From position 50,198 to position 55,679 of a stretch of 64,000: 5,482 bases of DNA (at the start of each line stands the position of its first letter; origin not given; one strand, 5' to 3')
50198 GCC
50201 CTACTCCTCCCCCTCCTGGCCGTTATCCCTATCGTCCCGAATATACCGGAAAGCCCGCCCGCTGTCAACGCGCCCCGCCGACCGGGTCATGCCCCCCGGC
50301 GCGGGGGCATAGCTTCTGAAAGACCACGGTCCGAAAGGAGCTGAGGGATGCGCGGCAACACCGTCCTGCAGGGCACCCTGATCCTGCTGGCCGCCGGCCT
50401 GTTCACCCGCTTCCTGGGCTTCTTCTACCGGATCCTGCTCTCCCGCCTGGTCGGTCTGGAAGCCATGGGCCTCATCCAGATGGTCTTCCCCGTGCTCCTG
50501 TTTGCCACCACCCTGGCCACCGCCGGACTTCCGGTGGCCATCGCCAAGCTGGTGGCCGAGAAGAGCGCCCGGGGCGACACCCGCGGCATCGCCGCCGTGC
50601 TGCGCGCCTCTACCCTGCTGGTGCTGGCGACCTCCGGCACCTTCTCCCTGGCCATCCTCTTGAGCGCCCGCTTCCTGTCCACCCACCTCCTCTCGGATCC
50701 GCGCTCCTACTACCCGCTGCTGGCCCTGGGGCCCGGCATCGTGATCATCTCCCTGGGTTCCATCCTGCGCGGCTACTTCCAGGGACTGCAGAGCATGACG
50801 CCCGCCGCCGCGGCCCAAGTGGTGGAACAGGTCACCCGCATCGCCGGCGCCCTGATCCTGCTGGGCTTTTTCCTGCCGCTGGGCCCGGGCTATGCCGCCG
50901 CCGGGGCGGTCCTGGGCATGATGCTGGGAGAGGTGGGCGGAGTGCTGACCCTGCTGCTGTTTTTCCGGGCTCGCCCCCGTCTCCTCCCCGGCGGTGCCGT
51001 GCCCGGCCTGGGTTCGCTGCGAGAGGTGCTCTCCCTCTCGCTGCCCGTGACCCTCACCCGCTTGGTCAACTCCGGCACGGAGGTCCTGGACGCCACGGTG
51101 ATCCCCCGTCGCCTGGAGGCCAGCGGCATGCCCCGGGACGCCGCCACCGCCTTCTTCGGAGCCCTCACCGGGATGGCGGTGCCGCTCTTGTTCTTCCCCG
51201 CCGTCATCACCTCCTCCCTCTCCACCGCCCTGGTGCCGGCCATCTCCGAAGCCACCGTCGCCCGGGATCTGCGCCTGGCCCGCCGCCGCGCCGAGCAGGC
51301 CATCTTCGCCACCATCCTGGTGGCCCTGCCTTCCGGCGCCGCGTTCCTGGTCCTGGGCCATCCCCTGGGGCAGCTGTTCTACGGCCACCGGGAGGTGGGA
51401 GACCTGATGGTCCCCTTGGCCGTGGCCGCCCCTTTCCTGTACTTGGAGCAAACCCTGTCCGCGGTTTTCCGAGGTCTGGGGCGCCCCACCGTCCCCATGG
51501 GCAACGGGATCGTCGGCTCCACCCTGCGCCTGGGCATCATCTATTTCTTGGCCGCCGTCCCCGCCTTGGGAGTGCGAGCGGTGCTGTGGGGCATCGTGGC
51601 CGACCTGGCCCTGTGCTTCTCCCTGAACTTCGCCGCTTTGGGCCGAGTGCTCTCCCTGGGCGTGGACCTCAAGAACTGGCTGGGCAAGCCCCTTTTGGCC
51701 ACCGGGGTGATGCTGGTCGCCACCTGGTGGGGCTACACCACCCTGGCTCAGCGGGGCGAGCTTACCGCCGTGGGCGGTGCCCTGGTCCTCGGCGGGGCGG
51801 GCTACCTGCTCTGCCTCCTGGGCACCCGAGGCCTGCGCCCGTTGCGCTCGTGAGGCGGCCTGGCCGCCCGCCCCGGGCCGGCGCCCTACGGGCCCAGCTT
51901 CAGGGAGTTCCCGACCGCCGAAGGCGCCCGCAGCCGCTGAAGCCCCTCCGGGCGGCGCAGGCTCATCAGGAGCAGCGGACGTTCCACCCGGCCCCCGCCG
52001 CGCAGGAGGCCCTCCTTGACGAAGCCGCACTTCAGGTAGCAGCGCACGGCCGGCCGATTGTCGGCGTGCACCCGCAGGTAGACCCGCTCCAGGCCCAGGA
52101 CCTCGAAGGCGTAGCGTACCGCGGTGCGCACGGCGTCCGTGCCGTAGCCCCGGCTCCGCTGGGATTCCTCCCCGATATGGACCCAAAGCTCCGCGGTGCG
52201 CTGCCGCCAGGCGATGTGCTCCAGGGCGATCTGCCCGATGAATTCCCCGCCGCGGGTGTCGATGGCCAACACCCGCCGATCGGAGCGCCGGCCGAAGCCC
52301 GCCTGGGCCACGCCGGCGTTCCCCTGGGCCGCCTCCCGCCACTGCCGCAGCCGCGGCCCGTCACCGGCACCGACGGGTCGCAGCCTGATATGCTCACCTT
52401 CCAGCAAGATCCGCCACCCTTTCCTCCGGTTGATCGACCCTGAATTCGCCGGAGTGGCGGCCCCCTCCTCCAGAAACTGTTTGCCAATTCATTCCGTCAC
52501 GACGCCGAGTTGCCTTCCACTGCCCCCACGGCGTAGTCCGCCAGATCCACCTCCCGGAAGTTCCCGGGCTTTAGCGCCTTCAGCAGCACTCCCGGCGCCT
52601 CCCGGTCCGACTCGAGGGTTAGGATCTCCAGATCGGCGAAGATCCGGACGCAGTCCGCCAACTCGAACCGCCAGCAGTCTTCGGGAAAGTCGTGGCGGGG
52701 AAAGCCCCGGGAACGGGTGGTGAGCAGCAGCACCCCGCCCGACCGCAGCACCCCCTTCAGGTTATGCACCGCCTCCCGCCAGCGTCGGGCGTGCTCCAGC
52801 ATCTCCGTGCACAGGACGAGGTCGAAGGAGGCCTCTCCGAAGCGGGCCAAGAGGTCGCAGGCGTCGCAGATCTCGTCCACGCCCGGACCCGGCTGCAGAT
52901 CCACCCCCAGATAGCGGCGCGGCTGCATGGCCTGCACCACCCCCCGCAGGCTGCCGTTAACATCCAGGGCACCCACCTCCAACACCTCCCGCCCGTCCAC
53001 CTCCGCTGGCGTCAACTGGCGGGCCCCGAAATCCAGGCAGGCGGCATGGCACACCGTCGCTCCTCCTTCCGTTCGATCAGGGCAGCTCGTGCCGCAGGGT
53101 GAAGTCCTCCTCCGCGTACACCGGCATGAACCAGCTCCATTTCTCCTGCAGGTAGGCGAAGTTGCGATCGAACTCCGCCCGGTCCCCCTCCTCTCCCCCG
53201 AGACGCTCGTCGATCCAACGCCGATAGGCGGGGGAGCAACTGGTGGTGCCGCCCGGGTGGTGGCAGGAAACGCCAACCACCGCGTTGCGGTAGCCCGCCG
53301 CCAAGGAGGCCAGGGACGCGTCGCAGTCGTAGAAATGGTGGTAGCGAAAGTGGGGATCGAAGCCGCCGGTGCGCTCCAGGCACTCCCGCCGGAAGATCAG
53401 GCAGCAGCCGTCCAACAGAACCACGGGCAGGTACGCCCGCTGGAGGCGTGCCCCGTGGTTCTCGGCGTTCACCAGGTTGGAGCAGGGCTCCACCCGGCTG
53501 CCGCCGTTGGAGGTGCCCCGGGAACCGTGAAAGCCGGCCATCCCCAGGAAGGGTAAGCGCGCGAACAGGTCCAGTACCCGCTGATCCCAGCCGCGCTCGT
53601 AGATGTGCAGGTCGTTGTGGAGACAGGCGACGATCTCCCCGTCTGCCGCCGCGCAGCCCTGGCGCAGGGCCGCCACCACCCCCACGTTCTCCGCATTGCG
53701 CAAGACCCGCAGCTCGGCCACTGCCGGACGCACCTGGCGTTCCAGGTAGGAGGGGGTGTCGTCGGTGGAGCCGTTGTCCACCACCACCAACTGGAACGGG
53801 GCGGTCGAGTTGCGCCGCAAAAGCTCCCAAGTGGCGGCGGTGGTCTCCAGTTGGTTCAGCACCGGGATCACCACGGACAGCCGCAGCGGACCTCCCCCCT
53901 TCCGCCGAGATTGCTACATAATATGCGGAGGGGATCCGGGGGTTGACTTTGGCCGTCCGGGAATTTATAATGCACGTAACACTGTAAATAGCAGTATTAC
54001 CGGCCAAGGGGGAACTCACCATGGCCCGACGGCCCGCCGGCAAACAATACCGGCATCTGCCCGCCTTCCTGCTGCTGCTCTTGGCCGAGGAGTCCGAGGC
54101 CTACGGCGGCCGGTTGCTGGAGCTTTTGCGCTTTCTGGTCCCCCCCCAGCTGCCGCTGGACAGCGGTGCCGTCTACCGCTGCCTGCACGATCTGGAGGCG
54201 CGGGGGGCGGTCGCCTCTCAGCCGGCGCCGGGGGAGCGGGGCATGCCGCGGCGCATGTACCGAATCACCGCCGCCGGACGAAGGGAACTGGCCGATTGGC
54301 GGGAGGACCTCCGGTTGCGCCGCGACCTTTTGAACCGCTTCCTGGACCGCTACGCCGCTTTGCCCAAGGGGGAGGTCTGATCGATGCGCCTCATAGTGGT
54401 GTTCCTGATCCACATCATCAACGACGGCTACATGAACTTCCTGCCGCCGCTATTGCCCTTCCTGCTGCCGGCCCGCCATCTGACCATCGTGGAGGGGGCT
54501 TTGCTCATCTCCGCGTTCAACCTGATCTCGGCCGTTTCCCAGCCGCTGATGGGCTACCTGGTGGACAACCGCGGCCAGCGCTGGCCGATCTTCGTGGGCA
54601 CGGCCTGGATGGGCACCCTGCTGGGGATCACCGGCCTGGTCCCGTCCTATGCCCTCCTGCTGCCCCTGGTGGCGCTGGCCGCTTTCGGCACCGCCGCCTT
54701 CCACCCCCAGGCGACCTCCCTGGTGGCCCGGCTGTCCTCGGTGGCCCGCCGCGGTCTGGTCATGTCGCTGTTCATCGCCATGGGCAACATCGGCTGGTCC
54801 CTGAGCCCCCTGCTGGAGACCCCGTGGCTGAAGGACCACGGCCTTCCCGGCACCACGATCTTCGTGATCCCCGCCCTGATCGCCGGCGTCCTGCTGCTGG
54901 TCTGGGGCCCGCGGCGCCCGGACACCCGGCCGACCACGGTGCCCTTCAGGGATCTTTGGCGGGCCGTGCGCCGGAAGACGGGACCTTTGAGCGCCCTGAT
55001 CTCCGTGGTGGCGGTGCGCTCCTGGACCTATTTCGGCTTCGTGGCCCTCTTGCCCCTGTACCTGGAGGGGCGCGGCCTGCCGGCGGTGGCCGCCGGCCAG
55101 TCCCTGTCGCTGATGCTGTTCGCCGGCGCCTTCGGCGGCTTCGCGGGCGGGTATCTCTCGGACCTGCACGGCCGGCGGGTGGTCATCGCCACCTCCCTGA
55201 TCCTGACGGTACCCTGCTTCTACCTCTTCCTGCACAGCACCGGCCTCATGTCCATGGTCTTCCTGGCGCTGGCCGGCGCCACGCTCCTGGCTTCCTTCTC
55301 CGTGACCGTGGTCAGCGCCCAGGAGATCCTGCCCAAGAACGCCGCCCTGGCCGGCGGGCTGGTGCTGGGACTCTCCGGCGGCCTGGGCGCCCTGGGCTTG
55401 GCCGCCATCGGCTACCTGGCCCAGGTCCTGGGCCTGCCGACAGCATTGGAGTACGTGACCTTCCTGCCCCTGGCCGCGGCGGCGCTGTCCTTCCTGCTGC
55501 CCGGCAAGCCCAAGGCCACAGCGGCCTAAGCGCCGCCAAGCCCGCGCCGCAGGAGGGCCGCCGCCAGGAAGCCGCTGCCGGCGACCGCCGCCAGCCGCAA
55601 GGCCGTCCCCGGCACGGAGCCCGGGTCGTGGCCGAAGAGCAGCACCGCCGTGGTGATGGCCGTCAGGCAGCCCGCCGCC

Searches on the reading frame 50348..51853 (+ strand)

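Call 10: search_protein_families(library=pfam, proteins=[window:50348-51853:+], max_evalue=0.01)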
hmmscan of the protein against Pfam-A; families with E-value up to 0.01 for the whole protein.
window:50348-51853:+ (501 aa): 4 families
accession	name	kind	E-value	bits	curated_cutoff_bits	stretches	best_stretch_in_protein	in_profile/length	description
PF01943.22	Polysacc_synt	-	2e-32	113.2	28.2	1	6-301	1-272/274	Polysaccharide biosynthesis protein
PF01554.23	MatE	-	2.5e-14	53.7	24.9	2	275-397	32-158/161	MatE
PF13440.11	Polysacc_synt_3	-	3.8e-07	30.1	23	1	30-347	1-286/293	Polysaccharide biosynthesis protein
PF03023.19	MurJ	-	8.1e-06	25.1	27.4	1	129-410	106-378/451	Lipid II flippase MurJ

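Call 18: search_protein_families(library=ncbifam, proteins=[window:50348-51853:+], max_evalue=0.001)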
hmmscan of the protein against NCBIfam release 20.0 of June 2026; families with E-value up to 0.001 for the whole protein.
window:50348-51853:+ (501 aa): 3 families
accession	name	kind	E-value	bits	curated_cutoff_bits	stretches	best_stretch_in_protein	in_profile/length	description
TIGR02900.1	spore_V_B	equivalog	5.1e-118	394.9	372.3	1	7-463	2-463/488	stage V sporulation protein B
TIGR01695.1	murJ_mviN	equivalog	8.9e-08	31.3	235.55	1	7-490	3-487/506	murein biosynthesis integral membrane protein MurJ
TIGR00797.1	matE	subfamily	1.2e-05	24.4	147.4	0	277-401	34-162/396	MATE family efflux transporter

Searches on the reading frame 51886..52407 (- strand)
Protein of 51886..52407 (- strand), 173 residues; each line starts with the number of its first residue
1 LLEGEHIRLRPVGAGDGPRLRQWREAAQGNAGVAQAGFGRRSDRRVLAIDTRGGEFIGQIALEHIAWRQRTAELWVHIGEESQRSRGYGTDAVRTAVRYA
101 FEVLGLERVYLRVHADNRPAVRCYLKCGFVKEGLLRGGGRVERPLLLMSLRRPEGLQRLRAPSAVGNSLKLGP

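Call 10: search_protein_families(library=pfam, proteins=[window:51886-52407:-], max_evalue=0.01)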
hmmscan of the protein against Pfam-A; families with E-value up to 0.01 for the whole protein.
window:51886-52407:- (173 aa): 5 families
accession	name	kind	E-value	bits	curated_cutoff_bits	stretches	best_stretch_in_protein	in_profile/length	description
PF13302.13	Acetyltransf_3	-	3.8e-16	60.5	25.4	1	43-130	52-138/138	Acetyltransferase (GNAT) domain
PF00583.31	Acetyltransf_1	-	2e-14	54.3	20.7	1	42-129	31-116/116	Acetyltransferase (GNAT) family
PF13523.12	Acetyltransf_8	-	7.9e-08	32.5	27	1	76-133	84-141/145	Acetyltransferase (GNAT) domain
PF13420.13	Acetyltransf_4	-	1.1e-05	26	24.3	1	45-137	50-142/155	Acetyltransferase (GNAT) domain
PF13508.13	Acetyltransf_7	-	5.2e-05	24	27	1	52-130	11-83/84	Acetyltransferase (GNAT) domain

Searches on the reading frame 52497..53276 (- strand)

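Call 53: search_protein_families(library=pfam, proteins=[window:52497-53276:-], max_evalue=0.01)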
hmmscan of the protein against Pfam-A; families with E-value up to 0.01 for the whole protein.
window:52497-53276:- (259 aa): 4 families
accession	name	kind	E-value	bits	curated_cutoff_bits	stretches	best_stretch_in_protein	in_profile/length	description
PF08241.18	Methyltransf_11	-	2.7e-08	34.8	21.2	1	136-184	48-94/95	Methyltransferase domain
PF13489.12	Methyltransf_23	-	2.7e-06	27.6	27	1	92-192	20-123/164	Methyltransferase domain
PF08242.18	Methyltransf_12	-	3.2e-06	28.2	30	1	141-183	57-98/98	Methyltransferase domain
PF13649.12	Methyltransf_25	-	0.0004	21.4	27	1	138-181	54-97/97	Methyltransferase domain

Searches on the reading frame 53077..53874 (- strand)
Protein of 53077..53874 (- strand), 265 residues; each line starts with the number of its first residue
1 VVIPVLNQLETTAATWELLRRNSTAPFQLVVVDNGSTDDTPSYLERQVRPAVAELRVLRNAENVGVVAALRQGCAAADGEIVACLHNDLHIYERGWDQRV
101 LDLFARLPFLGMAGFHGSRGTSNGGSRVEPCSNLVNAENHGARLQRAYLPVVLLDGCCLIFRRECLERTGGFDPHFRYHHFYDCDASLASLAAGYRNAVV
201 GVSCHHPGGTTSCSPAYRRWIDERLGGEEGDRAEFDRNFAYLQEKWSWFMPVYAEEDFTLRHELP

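Call 10: search_protein_families(library=pfam, proteins=[window:53077-53874:-], max_evalue=0.01)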
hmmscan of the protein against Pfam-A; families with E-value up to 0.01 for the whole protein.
window:53077-53874:- (265 aa): 5 families
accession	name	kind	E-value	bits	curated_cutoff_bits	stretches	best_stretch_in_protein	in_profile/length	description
PF00535.33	Glycos_transf_2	-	6e-20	72.3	23.3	1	2-168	3-166/168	Glycosyl transferase family 2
PF13712.12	Glyco_tranf_2_5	-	2.7e-09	37.5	27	1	57-201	32-181/210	Glycosyltransferase like family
PF13641.12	Glyco_tranf_2_3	-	3.1e-07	31.1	27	1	21-200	25-204/230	Glycosyltransferase like family 2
PF10111.15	Glyco_tranf_2_2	-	0.0011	19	27.3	0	157-198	166-206/276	Glycosyltransferase like family 2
PF13632.12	Glyco_trans_2_3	-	0.0041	17.4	27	1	112-251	28-162/198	Glycosyl transferase family group 2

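Call 18: search_protein_families(library=ncbifam, proteins=[window:53077-53874:-], max_evalue=0.001)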
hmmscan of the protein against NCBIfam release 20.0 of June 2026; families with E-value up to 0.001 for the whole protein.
window:53077-53874:- (265 aa): 11 families
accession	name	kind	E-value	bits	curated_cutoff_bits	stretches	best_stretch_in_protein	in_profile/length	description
TIGR03965.1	mycofact_glyco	equivalog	9.7e-16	57.7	280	1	1-177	78-252/467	mycofactocin biosynthesis glycosyltransferase MftF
NF041875.1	EPS_EpsD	equivalog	5.4e-12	45.8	370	1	2-90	4-91/325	exopolysaccharide biosynthesis glycosyltransferase EpsD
TIGR03937.1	PgaC_IcaA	equivalog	2.1e-10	40.1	422.3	1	1-173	49-219/407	poly-beta-1,6-N-acetyl-D-glucosamine synthase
TIGR04283.1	glyco_like_mftF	equivalog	8.9e-09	35.3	182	1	2-104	4-97/221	TIGR04283 family arsenosugar biosynthesis glycosyltransferase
NF007482.0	PRK10073.1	equivalog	5.1e-07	29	423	1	2-94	11-101/334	glycosyltransferase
NF010496.0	PRK13915.1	equivalog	9.4e-06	24.9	262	1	1-90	35-128/307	glucosyl-3-phosphoglycerate synthase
NF047683.1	TeichurnBiosyTuaG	equivalog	5.9e-05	22.8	400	1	2-89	11-97/252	teichuronic acid biosynthesis protein TuaG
NF041394.1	GtaseAglG_Halo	equivalog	0.00029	20.2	440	0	24-114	30-117/304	glucosyl-dolichyl phosphate glucuronosyltransferase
NF053739.1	GlytfEpsEBac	equivalog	0.0003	19.9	450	1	3-88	7-92/265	glycosyltransferase EpsE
NF047588.1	GlcsyltransPgfSStrep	equivalog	0.00063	19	500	1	13-90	21-97/308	glycosyltransferase PgfS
TIGR04009.1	wcaE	equivalog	0.00071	18.9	369.2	1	11-85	15-89/248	colanic acid biosynthesis glycosyltransferase WcaE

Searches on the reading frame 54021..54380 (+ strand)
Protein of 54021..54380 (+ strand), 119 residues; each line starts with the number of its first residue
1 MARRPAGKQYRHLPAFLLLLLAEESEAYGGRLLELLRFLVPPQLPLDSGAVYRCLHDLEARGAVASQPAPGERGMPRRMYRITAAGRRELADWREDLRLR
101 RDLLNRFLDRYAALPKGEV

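Call 40: search_protein_families(library=pfam, proteins=[window:54021-54380:+], max_evalue=0.01)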
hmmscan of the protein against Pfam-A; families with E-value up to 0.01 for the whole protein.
window:54021-54380:+ (119 aa): 1 family
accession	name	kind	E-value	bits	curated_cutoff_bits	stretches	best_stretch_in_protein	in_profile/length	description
PF03551.20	PadR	-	1e-12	48.3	27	1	18-91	1-74/75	Transcriptional regulator PadR-like family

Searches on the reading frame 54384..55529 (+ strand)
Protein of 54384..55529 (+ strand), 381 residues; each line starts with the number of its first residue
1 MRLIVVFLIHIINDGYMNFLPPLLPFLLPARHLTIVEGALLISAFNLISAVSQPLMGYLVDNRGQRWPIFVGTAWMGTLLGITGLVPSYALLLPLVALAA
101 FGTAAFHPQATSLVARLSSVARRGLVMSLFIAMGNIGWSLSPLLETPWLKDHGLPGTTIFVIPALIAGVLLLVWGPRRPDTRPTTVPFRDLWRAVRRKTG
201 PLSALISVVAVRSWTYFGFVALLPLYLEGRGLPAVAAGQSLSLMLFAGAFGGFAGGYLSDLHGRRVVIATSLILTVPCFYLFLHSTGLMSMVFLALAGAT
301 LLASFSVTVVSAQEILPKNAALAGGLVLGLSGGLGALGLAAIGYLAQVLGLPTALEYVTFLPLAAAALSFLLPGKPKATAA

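Call 10: search_protein_families(library=pfam, proteins=[window:54384-55529:+], max_evalue=0.01)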
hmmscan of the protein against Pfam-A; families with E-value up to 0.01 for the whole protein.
window:54384-55529:+ (381 aa): 3 families
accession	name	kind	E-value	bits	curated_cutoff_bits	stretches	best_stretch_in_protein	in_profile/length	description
PF07690.21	MFS_1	-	1.3e-38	133.3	33.4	2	6-260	1-263/347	Major Facilitator Superfamily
PF00083.30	Sugar_tr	-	0.0031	16.9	22.3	0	235-312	46-127/452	Sugar (and other) transporter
PF21321.3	HTH_66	-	0.0075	17.1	24.3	0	243-317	12-81/83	Putative DNA-binding HTH domain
